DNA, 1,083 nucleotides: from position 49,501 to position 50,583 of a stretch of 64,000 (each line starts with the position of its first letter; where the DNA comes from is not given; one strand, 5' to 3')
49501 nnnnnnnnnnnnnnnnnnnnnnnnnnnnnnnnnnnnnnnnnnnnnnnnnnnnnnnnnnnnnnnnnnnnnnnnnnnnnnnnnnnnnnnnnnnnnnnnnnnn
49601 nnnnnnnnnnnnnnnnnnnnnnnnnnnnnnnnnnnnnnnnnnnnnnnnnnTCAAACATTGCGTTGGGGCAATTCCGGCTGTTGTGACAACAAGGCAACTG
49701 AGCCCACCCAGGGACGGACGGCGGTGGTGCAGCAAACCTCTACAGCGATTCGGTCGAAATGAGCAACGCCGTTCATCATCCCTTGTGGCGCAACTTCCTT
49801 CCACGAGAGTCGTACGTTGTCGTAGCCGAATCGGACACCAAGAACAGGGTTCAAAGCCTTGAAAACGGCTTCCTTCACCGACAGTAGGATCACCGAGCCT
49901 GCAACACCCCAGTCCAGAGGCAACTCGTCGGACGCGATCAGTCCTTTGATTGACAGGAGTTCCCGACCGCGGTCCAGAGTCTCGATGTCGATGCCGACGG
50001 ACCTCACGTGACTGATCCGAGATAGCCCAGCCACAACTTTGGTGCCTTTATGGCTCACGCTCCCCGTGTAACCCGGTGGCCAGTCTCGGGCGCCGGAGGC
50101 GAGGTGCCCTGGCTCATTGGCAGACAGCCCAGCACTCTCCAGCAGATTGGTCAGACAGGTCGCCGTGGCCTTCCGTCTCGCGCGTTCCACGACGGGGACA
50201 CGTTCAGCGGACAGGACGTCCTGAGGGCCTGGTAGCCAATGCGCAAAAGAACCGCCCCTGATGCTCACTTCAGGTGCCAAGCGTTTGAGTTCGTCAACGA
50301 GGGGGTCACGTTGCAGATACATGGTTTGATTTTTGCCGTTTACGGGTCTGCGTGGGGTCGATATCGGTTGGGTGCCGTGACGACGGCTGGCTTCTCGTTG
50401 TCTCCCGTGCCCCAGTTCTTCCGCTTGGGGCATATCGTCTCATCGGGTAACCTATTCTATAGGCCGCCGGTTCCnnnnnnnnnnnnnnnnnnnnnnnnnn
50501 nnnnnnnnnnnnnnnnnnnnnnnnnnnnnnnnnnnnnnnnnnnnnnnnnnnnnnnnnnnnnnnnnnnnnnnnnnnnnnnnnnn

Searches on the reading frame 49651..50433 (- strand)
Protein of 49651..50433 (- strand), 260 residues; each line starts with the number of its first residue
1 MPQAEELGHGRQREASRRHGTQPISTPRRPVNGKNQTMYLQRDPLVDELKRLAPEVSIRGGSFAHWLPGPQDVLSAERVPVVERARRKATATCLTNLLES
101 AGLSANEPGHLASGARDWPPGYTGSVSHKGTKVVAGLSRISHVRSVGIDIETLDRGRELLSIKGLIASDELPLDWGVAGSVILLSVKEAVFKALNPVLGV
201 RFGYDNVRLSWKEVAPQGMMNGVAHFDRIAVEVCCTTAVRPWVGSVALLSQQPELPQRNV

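Call 3: search_protein_families(library=pfam, proteins=[window:49651-50433:-], max_evalue=0.1)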
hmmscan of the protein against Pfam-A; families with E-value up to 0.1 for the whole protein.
window:49651-50433:- (260 aa): 2 families
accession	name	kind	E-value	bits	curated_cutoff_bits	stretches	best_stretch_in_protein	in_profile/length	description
PF01648.25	ACPS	-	0.00043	20.7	25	1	145-211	1-78/111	4'-phosphopantetheinyl transferase superfamily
PF17837.6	4PPT_N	-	0.0007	20.1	27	1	92-135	22-65/68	4'-phosphopantetheinyl transferase N-terminal domain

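Call 4: search_protein_families(library=padloc, proteins=[window:49651-50433:-], max_evalue=0.01)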
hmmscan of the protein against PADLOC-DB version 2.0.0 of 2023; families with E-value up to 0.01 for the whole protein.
window:49651-50433:- (260 aa): 0 families

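Call 5: search_protein_families(library=ncbifam, proteins=[window:49651-50433:-], max_evalue=0.01)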
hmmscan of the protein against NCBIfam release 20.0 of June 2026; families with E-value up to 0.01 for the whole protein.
window:49651-50433:- (260 aa): 3 families
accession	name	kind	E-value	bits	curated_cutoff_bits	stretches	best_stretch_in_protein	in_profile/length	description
NF050105.1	4PPT_PptT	exception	2.5e-06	27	365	1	113-219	72-180/220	4'-phosphopantetheinyl transferase PptT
NF042923.1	4PPT_Npt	exception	3.3e-05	23.3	370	1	82-212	36-172/223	4'-phosphopantetheinyl transferase Npt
NF007604.0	PRK10251.1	equivalog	0.0023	17.5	169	1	118-195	83-162/209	enterobactin synthase subunit EntD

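Call 12: search_protein_families(library=phrogs, proteins=[window:49651-50433:-], max_evalue=0.001)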
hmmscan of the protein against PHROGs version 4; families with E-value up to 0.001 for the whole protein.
window:49651-50433:- (260 aa): 0 families
